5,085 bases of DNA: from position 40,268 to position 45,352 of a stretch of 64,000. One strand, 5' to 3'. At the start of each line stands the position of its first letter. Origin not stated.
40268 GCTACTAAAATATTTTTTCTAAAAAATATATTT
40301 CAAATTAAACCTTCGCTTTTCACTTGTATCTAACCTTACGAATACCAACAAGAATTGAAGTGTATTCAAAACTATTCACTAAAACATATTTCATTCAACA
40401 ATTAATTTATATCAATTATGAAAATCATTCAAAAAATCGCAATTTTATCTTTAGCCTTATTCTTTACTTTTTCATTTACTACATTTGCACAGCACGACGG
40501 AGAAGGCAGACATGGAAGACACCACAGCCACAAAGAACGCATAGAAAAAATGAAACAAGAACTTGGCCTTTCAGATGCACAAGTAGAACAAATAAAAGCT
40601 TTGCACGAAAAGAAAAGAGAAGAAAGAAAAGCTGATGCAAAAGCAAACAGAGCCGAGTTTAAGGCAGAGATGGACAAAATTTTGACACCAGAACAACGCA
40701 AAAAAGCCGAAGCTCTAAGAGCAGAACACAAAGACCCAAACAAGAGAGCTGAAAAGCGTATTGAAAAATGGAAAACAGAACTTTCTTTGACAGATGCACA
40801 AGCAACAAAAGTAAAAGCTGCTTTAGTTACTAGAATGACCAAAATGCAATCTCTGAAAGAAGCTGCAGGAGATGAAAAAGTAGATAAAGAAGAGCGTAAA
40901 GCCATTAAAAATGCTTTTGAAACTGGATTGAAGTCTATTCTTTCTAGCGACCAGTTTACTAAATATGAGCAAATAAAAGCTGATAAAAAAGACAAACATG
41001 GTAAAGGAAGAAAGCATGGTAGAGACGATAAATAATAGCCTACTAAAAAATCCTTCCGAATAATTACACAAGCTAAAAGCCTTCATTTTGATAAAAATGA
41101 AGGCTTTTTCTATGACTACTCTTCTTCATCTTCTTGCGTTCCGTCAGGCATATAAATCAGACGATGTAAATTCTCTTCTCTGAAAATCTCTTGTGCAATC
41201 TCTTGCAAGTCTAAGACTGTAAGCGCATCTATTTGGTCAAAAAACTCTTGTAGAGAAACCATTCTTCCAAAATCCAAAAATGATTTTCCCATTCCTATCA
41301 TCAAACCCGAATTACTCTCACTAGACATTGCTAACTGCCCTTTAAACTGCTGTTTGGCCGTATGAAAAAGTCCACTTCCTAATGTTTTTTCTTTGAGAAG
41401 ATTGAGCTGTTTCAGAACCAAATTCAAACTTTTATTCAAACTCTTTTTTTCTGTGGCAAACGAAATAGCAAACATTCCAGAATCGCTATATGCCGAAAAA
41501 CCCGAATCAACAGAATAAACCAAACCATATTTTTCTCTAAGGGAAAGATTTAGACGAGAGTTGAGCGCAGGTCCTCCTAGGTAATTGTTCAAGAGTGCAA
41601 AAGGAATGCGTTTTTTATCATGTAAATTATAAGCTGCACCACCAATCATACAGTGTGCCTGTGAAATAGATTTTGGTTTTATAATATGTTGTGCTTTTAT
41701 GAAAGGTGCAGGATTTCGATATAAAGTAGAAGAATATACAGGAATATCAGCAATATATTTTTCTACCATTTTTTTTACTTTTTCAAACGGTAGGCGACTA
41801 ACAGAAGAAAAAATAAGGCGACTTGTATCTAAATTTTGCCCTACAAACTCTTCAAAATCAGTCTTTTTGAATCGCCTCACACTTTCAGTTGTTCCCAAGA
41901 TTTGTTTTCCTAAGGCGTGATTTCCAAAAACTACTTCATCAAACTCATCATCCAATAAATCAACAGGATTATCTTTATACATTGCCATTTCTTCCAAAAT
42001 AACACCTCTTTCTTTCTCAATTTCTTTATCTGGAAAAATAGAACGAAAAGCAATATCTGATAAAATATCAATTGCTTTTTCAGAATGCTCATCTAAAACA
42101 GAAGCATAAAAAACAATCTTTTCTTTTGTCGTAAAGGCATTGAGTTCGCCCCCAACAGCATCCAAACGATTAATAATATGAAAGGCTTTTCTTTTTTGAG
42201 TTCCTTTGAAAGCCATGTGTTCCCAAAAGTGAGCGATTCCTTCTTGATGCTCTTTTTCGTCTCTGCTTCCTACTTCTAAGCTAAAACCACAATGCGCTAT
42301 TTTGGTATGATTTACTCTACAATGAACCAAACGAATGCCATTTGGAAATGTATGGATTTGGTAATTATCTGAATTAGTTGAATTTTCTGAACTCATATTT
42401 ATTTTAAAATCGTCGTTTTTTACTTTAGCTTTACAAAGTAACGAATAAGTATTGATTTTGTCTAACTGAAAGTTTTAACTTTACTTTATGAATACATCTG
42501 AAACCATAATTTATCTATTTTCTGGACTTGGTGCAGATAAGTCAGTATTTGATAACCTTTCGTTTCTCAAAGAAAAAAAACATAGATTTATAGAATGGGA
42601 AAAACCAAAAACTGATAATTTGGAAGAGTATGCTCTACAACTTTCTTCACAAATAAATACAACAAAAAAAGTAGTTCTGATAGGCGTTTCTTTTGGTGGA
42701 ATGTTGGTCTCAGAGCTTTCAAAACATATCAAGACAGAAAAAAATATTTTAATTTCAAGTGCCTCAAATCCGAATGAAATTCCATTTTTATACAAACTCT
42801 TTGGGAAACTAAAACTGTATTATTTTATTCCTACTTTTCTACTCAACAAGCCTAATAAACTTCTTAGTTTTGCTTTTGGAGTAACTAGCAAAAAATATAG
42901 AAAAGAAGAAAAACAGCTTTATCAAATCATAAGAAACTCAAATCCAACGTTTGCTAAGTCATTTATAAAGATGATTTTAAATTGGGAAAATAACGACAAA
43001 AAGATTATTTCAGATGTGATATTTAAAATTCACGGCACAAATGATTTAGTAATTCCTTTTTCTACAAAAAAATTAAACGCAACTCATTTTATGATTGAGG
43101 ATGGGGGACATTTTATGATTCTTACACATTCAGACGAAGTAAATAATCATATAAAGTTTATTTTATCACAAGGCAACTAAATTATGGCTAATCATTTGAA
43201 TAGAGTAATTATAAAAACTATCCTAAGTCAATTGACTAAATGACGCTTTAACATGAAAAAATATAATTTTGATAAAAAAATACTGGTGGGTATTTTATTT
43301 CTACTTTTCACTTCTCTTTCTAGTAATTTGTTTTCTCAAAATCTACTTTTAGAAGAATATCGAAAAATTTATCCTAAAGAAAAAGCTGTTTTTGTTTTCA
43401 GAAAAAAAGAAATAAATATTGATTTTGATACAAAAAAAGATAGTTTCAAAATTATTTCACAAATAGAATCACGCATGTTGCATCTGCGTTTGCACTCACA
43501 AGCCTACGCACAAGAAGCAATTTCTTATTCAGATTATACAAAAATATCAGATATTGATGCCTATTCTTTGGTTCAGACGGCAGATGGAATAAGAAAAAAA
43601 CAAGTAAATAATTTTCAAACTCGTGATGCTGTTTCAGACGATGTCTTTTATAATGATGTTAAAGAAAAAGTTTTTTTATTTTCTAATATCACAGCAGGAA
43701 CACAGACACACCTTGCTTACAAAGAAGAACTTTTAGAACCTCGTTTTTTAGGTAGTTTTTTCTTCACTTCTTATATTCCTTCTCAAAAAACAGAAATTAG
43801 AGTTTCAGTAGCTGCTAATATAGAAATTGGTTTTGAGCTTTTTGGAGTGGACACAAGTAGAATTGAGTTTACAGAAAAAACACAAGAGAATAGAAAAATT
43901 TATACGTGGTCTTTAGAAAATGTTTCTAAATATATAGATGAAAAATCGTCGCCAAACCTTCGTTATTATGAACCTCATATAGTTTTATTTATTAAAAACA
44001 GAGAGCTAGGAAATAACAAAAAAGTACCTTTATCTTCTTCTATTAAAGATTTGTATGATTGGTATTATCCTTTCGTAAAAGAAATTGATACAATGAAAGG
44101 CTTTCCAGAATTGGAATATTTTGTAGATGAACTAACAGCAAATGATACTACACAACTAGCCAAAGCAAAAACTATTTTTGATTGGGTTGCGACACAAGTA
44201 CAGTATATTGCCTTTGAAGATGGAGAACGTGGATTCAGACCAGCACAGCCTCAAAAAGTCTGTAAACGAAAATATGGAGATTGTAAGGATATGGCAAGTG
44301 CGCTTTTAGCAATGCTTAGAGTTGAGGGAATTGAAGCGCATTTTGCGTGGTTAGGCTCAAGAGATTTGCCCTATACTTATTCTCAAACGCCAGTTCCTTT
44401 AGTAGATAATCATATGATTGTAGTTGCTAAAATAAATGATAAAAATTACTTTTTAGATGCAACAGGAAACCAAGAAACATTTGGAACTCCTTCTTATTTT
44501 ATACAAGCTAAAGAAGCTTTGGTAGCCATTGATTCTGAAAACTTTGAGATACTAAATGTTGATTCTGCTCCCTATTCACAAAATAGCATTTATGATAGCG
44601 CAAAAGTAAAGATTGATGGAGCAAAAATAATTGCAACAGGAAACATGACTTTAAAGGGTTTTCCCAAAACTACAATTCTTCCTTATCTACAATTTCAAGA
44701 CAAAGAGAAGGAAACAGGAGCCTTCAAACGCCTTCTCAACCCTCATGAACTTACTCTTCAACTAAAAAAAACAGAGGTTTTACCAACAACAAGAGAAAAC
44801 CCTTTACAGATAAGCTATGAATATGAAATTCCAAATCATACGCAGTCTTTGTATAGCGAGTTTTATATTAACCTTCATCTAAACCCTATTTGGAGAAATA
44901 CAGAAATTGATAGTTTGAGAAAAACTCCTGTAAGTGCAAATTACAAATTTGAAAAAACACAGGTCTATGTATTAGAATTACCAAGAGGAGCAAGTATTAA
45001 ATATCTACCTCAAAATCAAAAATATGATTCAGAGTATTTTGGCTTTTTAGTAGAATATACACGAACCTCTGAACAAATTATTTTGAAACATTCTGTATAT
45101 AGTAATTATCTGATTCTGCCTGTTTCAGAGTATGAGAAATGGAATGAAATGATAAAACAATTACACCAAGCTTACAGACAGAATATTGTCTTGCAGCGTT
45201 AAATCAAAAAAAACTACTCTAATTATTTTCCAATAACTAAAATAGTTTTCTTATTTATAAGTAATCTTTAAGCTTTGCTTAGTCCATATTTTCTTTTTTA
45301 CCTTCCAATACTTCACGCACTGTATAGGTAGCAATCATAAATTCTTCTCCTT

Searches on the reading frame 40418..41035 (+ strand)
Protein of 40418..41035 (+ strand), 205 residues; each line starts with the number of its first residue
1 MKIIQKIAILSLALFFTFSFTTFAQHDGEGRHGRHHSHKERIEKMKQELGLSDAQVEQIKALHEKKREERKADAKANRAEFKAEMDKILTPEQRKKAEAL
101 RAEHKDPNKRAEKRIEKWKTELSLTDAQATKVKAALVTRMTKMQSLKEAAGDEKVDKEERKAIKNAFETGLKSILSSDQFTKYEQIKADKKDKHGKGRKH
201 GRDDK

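Call 62: search_protein_families(library=ncbifam, proteins=[window:40418-41035:+], max_evalue=0.1)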
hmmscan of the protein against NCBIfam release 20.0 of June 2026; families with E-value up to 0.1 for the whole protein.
window:40418-41035:+ (205 aa): 5 families
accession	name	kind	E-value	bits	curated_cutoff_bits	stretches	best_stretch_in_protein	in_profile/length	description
NF009391.0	PRK12750.1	equivalog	5.2e-08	33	148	1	1-86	1-88/170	CpxP family protein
NF007769.1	PRK10455.1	equivalog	0.00043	20.6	174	1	24-81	30-89/160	ATP-independent periplasmic protein-refolding chaperone Spy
NF004046.1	PRK05563.1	equivalog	0.046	12.6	400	1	32-182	369-528/567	DNA polymerase III subunit gamma/tau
NF038305.1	HpsJ_fam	subfamily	0.057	13.3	60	1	51-177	105-222/234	HpsJ family protein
NF050014.1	HpsJ_like_B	equivalog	0.076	12.7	260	0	38-176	112-239/254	hormogonium polysaccharide biosynthesis protein HpsJ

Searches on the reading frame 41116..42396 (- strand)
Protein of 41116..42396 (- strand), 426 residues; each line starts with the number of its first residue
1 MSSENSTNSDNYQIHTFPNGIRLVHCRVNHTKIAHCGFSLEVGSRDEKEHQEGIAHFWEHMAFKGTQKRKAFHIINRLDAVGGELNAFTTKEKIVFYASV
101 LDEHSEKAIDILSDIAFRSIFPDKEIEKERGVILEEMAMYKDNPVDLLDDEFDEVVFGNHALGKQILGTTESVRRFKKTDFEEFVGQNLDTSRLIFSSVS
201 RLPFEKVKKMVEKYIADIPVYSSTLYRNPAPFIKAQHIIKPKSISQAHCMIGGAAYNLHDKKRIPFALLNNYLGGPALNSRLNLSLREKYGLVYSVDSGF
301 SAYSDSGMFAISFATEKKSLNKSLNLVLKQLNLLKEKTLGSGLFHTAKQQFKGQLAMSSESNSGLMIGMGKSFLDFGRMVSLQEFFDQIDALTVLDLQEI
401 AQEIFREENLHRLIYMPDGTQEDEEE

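Call 30: search_protein_families(library=pfam, proteins=[window:41116-42396:-], max_evalue=0.001)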
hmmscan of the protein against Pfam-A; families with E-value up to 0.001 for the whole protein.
window:41116-42396:- (426 aa): 2 families
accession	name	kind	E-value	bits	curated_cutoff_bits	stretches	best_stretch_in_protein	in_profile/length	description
PF00675.25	Peptidase_M16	-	6.6e-37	127.1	22.3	1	30-169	9-148/149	Insulinase (Peptidase family M16)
PF05193.26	Peptidase_M16_C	-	1.1e-27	97.6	23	1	177-350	3-180/181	Peptidase M16 inactive domain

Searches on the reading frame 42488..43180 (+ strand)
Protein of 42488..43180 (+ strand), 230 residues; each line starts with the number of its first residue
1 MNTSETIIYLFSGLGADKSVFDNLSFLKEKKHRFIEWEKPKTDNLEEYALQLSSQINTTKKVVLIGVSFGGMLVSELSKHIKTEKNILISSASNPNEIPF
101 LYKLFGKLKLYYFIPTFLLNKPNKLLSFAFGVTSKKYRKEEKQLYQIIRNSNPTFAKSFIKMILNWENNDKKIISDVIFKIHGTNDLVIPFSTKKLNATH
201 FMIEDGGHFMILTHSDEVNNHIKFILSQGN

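Call 30: search_protein_families(library=pfam, proteins=[window:42488-43180:+], max_evalue=0.001)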
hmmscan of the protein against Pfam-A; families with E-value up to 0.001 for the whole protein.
window:42488-43180:+ (230 aa): 3 families
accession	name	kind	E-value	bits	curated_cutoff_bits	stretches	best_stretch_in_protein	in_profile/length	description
PF12697.13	Abhydrolase_6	-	3.1e-05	25.2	26.3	1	46-219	52-215/217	Alpha/beta hydrolase family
PF12146.15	Hydrolase_4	-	0.00017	21.4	27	1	51-194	67-210/239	Serine aminopeptidase, S33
PF00561.26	Abhydrolase_1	-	0.0002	21.5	25.8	1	41-214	51-244/245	alpha/beta hydrolase fold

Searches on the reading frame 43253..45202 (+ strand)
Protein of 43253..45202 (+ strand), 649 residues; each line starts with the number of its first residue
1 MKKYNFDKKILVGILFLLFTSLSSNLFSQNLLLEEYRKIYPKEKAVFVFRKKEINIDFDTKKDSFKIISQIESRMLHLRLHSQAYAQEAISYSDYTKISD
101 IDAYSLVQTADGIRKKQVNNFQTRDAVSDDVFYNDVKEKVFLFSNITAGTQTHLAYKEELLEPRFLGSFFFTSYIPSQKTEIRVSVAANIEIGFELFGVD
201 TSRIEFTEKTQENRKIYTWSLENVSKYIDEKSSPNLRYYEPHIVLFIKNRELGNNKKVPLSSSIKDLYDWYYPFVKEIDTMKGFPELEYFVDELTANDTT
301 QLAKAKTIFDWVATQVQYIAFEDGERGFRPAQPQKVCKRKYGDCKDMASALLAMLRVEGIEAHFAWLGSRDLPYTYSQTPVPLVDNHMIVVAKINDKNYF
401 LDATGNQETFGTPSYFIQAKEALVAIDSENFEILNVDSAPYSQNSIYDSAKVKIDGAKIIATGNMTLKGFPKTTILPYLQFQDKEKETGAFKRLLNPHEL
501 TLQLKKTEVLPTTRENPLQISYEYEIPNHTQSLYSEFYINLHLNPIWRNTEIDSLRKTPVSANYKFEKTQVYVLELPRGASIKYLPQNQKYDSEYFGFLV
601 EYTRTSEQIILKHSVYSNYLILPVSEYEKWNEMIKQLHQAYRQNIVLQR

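Call 30: search_protein_families(library=pfam, proteins=[window:43253-45202:+], max_evalue=0.001)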
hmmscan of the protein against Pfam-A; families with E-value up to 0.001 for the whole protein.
window:43253-45202:+ (649 aa): 2 families
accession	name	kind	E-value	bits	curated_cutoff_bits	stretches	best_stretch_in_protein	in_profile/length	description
PF12969.12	DUF3857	-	4.2e-14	53.4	24.6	1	83-225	22-167/170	Domain of Unknown Function with PDB structure (DUF3857)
PF01841.26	Transglut_core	-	5.3e-13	49.6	23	1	290-366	3-76/108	Transglutaminase-like superfamily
